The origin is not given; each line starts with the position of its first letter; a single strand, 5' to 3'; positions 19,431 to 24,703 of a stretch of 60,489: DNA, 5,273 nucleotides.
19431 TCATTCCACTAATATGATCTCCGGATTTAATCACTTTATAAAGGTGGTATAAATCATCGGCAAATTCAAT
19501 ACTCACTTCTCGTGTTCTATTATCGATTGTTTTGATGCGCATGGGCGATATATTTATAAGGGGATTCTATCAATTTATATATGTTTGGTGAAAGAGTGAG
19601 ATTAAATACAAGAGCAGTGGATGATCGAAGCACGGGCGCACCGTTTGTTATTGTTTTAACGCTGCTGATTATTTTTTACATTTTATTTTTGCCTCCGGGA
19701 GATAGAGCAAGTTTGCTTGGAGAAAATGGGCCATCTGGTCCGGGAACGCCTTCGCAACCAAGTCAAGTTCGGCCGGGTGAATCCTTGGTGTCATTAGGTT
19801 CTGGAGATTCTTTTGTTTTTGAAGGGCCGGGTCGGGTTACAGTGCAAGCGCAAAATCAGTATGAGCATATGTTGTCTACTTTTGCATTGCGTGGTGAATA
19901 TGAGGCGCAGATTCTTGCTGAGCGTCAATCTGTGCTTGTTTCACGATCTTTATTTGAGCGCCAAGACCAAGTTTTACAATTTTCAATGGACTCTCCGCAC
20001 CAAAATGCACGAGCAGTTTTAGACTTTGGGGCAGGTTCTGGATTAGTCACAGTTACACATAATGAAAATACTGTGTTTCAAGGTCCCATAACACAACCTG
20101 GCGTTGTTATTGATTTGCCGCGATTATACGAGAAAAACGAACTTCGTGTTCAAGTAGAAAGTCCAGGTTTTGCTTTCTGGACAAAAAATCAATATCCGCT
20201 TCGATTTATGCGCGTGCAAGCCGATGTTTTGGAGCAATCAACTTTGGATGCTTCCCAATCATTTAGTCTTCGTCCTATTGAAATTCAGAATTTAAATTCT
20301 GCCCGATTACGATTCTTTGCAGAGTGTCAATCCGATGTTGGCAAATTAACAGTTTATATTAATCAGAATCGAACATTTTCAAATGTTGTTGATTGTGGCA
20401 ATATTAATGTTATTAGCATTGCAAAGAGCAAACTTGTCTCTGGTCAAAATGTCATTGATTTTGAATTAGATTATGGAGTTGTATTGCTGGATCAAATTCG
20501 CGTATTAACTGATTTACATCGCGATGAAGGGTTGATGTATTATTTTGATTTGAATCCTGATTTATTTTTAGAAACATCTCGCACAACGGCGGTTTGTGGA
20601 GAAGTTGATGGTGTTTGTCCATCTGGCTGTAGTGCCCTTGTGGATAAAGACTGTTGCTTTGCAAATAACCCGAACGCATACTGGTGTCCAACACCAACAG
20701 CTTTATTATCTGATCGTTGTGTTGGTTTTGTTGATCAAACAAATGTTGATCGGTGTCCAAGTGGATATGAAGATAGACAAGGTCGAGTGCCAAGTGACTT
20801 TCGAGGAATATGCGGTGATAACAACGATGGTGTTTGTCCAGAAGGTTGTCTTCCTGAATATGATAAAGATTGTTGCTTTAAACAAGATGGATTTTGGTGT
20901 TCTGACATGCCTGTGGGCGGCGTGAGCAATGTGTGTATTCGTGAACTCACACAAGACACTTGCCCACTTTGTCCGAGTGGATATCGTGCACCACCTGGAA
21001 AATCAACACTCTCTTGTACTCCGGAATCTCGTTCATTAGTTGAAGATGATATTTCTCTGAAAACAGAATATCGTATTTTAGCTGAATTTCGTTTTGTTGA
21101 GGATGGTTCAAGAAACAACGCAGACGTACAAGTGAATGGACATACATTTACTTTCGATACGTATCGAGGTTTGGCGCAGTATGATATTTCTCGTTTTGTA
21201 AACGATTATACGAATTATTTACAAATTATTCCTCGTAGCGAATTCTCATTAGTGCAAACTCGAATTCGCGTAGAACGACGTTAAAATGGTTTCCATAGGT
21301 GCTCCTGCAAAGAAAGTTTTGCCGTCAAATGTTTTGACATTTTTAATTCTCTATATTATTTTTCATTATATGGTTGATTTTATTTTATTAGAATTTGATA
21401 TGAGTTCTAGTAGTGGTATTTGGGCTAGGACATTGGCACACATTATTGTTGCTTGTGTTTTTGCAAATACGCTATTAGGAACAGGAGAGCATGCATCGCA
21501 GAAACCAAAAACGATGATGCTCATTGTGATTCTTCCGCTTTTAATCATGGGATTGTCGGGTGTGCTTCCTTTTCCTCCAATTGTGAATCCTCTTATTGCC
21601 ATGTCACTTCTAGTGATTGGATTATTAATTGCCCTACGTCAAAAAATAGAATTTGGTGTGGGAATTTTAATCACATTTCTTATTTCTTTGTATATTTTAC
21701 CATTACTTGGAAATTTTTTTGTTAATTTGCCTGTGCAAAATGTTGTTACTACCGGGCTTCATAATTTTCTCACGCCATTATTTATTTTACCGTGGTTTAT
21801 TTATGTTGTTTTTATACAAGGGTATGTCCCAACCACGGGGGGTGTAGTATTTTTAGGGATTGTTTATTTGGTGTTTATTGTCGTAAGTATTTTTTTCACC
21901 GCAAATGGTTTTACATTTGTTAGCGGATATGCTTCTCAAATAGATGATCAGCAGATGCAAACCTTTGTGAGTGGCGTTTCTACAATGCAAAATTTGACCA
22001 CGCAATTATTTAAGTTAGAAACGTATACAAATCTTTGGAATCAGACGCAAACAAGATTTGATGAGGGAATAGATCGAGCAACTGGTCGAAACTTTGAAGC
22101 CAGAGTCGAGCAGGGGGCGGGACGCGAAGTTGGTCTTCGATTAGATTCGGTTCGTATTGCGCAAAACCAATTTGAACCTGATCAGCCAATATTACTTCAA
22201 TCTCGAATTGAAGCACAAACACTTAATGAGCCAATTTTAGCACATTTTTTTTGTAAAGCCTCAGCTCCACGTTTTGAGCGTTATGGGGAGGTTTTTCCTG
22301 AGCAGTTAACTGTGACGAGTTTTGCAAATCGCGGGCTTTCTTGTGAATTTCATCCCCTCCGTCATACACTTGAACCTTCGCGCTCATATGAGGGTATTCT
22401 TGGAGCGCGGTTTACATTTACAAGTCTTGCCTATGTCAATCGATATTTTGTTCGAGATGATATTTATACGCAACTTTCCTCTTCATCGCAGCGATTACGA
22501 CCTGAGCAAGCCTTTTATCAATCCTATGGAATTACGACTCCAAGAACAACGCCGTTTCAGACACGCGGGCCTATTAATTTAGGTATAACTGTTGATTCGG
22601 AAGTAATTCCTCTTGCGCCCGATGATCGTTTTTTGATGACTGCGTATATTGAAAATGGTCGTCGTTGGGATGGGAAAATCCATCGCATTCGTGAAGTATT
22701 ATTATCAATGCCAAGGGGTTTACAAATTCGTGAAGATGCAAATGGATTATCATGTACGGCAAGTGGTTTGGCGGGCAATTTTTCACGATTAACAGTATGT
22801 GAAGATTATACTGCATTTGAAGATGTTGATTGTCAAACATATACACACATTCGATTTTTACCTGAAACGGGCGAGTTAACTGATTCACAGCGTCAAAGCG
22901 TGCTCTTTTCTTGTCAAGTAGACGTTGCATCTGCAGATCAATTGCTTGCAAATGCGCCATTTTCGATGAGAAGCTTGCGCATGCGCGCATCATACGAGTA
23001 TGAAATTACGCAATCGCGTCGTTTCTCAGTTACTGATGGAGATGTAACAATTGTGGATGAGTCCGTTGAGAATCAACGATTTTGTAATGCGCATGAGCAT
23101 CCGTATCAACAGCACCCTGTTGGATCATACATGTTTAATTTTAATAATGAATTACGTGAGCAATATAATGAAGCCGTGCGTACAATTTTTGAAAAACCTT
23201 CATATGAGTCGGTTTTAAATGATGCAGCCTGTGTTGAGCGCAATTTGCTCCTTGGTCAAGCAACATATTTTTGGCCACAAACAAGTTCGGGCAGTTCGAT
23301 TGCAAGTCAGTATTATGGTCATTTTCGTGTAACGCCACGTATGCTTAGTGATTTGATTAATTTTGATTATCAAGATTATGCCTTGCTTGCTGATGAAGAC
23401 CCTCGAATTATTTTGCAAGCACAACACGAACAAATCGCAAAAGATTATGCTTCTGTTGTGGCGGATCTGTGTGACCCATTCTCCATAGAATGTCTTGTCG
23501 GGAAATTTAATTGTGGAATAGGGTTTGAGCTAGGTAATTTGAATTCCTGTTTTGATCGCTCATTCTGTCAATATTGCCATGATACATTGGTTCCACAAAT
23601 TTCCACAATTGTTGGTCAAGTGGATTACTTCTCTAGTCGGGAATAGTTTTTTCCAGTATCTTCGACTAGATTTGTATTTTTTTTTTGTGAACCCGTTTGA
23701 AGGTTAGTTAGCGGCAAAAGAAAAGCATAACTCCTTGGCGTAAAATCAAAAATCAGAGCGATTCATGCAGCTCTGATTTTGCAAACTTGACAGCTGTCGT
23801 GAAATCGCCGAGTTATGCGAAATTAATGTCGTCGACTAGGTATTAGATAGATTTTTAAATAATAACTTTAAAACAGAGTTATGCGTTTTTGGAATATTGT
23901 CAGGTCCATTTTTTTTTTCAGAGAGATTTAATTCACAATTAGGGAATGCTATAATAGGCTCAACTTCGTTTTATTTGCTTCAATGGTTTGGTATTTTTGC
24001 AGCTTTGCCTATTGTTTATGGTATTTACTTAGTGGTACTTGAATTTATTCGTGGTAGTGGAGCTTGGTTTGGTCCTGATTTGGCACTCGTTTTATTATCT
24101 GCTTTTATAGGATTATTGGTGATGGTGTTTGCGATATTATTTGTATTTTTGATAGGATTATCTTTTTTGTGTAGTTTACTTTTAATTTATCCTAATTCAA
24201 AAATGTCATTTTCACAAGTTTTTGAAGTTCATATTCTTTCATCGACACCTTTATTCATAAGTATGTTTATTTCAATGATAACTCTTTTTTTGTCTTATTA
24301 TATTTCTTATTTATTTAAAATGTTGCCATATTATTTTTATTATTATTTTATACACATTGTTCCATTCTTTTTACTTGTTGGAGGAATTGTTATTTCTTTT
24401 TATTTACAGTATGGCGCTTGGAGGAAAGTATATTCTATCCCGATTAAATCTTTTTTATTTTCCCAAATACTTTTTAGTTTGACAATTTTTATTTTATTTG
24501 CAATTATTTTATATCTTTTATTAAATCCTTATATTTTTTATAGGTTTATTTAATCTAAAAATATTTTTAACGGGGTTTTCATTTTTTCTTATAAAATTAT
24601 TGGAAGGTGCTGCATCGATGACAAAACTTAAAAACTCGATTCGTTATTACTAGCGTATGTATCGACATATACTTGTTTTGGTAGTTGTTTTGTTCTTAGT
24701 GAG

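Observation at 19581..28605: Second surface module: Cys-motif protein, TM-bundle/ectodomain fusion, and three paralogous lipobox proteins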

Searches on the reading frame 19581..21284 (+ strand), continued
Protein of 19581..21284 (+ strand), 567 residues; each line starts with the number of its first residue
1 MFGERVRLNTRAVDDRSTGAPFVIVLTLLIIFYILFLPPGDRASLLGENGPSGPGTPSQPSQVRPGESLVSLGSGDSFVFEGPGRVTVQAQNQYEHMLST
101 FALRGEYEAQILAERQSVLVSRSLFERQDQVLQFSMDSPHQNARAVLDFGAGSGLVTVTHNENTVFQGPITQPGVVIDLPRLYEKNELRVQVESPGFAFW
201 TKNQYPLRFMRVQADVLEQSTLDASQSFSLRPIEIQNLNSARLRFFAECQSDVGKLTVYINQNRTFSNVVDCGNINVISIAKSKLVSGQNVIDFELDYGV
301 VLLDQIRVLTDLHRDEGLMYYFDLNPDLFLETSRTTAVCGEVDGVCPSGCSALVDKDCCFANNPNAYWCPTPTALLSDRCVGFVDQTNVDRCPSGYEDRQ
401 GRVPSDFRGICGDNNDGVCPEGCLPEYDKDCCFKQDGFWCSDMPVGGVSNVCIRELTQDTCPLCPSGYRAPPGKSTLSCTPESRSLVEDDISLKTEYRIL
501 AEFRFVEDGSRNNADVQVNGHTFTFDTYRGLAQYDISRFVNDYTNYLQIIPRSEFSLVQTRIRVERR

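Call 90: search_protein_families(library=pfam, alignment_id=A5, max_evalue=1)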
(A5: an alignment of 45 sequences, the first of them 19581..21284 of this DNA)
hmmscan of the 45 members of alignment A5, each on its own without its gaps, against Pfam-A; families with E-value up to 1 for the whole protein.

A. member 1, window:19581-21284:+ (567 aa): 0 families

B. families by the number of members that match (of 45 scanned): 27 families (the first 25 are shown)
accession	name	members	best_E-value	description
PF24633.1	DUF7630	4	0.00085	Domain of unknown function (DUF7630)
PF22820.2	TcaA_3rd_4th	4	0.0045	TcaA protein 3rd/4th domain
PF03170.19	BcsB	2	0.00092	Bacterial cellulose synthase subunit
PF14683.12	CBM-like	2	0.011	Polysaccharide lyase family 4, domain III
PF16990.11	CBM_35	2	0.065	Carbohydrate binding module (family 35)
PF23589.2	WH_AprA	2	0.14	AprA winged helix domain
PF24108.1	DUF7383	1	0.0081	Family of unknown function (DUF7383)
PF08113.16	CoxIIa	1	0.01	Cytochrome c oxidase subunit IIa family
PF22666.2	Glyco_hydro_2_N2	1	0.021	Glycosyl hydrolase 2 galactose-binding domain-like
PF10262.15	Rdx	1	0.029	Rdx family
PF21953.1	NadN_nucleosid_C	1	0.032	NAD nucleotidase, C-terminal domain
PF24683.1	CT021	1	0.095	CT021 protein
PF12733.13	Cadherin-like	1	0.11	Cadherin-like beta sandwich domain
PF16351.10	DUF4979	1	0.13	Domain of unknown function (DUF4979)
PF13364.12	BetaGal_ABD2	1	0.13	Beta-galactosidase second all-beta domain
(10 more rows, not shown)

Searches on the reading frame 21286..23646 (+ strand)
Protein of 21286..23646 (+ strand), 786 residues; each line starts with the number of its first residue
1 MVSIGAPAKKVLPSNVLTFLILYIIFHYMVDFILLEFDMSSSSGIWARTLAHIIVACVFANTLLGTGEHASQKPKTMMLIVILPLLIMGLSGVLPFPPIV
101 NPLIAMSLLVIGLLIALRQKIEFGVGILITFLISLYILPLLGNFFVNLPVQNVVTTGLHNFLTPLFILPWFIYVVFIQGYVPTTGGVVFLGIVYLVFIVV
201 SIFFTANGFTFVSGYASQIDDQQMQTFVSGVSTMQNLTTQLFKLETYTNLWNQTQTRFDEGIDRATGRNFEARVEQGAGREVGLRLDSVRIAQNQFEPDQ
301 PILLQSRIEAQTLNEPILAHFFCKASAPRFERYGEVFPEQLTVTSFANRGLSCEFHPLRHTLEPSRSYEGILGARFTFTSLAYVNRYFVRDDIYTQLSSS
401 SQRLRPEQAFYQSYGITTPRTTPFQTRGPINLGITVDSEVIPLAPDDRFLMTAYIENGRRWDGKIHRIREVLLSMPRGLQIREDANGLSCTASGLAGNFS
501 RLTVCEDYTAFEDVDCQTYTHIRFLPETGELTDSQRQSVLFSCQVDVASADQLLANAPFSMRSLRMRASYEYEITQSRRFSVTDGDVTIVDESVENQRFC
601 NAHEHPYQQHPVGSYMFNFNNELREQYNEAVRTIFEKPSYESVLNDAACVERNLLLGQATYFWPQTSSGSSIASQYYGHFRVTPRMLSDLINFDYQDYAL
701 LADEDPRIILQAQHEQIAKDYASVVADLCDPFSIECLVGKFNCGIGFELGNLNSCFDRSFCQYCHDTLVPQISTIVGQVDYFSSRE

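Call 5: search_protein_families(library=pfam, proteins=[window:21286-23646:+], max_evalue=1)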
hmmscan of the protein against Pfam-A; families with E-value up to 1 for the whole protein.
window:21286-23646:+ (786 aa): 1 family
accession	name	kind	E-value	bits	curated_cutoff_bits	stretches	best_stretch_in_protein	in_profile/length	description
PF04955.18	HupE_UreJ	-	0.027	14.4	23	1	68-129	52-110/179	HupE / UreJ protein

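Call 6: search_protein_families(library=ncbifam, proteins=[window:21286-23646:+], max_evalue=1)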
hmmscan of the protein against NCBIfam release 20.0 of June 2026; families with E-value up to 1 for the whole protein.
window:21286-23646:+ (786 aa): 0 families

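Call 41: find_homologous_proteins(query=window:21286-23646:+, max_evalue=0.001)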
Query window:21286-23646:+ (786 aa): 2 proteins with E <= 0.001 among 8000 candidates.
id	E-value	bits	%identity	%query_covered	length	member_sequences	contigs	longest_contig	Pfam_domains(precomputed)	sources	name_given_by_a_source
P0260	0.0e+0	1736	100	96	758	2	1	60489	-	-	-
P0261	2.3e-14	71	24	40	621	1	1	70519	-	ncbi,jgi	-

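Call 63: search_solved_structures(query=A7, max_evalue=1)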
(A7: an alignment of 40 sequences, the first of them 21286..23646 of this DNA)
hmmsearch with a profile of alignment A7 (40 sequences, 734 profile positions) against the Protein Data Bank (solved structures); distinct sequences matched with E-value up to 1: 55.
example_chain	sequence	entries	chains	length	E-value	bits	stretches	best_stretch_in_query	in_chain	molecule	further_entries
6idf_B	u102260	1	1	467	2.6e-05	26.1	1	12-135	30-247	Presenilin-1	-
8x52_B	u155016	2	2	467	2.7e-05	26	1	12-124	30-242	Presenilin-1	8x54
8oqz_B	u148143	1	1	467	3.5e-05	25.7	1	12-150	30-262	Presenilin-1 CTF12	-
5a63_B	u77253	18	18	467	0.00013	23.8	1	12-124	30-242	Presenilin-1 | Presenilin-1 CTF12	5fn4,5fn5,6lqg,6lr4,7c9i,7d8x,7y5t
8sl3_A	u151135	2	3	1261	0.00013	23.8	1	33-179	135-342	Adenylate cyclase type 5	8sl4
6iyc_B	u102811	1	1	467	0.00014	23.7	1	12-135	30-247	Presenilin-1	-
5fn2_B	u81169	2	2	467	0.00016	23.5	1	12-123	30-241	Presenilin-1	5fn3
9j0b_R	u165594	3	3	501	0.00024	22.9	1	4-175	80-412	Soluble cytochrome b562,P2Y purinoceptor 14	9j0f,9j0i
24xz_R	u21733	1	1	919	0.00067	21.4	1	4-175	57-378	Soluble cytochrome b562,P2Y purinoceptor 14,LgBiT tag,GFP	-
24vc_C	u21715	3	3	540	0.0028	19.4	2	52-188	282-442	Lysosomal cobalamin transport escort protein LMBD1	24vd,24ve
9lle_O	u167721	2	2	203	0.0057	18.4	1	3-123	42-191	De novo designed GPCR exoframe modulator targeting TM1/2/4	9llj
9e02_E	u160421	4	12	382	0.011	17.3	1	26-177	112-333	Sec-independent protein translocase protein TatC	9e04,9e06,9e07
7eeb_B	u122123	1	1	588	0.026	16.2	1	52-211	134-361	Cation channel sperm-associated protein 2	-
4aq5_A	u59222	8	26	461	0.028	16.1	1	59-196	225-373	ACETYLCHOLINE RECEPTOR SUBUNIT ALPHA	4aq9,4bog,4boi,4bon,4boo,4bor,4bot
2maw_A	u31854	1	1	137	0.032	15.9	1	83-177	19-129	Neuronal acetylcholine receptor subunit alpha-7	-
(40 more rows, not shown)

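Call 75: search_protein_families(library=phrogs, proteins=[window:21286-23646:+], max_evalue=0.01)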
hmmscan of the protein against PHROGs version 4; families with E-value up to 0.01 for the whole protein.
window:21286-23646:+ (786 aa): 0 families

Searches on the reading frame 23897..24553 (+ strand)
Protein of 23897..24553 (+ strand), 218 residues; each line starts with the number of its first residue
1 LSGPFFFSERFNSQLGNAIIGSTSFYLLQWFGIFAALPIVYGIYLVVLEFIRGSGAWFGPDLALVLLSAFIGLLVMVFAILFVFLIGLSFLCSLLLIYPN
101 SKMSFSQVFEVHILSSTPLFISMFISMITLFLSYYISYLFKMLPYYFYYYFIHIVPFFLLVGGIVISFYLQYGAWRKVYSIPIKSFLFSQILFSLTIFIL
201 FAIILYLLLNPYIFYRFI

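Call 5: search_protein_families(library=pfam, proteins=[window:23897-24553:+], max_evalue=1)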
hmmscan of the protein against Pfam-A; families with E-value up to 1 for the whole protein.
window:23897-24553:+ (218 aa): 0 families

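Call 6: search_protein_families(library=ncbifam, proteins=[window:23897-24553:+], max_evalue=1)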
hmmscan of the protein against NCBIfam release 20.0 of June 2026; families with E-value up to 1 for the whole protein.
window:23897-24553:+ (218 aa): 0 families

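Call 75: search_protein_families(library=phrogs, proteins=[window:23897-24553:+], max_evalue=0.01)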
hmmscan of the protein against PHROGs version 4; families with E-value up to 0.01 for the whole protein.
window:23897-24553:+ (218 aa): 0 families
